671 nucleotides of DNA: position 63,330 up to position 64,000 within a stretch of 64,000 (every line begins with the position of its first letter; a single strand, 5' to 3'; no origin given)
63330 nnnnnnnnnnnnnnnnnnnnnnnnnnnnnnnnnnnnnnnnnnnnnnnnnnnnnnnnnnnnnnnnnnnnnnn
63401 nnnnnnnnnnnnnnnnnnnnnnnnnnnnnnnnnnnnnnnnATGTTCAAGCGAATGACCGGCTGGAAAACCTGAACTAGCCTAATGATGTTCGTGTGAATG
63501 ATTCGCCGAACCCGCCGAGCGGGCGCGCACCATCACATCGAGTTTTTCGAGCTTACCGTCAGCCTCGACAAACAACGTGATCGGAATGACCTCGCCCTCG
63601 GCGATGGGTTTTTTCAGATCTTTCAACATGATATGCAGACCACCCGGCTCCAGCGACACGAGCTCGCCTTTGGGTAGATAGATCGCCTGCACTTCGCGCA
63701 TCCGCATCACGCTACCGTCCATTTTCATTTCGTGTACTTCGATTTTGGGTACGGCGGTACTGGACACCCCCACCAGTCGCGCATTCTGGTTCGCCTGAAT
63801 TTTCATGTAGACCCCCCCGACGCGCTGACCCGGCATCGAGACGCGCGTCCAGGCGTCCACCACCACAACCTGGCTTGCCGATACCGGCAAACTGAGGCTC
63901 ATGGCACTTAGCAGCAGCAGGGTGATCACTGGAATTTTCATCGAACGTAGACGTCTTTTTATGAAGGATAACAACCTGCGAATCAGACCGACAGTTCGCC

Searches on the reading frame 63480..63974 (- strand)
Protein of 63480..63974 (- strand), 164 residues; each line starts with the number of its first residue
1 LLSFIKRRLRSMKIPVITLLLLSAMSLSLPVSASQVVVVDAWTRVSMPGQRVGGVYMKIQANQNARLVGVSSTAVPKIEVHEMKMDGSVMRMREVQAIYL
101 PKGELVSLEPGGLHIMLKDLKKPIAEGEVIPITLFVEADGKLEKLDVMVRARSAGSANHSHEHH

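Call 3: search_protein_families(library=pfam, proteins=[window:63480-63974:-], max_evalue=0.01)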
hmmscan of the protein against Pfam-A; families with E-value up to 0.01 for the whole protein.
window:63480-63974:- (164 aa): 1 family
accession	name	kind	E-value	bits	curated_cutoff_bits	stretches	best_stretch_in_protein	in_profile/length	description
PF04314.18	PCuAC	-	2.1e-31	108.5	29.4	1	38-142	1-107/109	Copper chaperone PCu(A)C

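Call 4: search_protein_families(library=ncbifam, proteins=[window:63480-63974:-], max_evalue=0.01)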
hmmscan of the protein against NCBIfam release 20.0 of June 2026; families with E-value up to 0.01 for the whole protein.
window:63480-63974:- (164 aa): 0 families

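Call 68: search_protein_families(library=ncbifam, proteins=[window:63480-63941:-], max_evalue=0.00001)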
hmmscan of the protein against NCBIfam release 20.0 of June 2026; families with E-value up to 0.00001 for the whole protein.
window:63480-63941:- (153 aa): 0 families
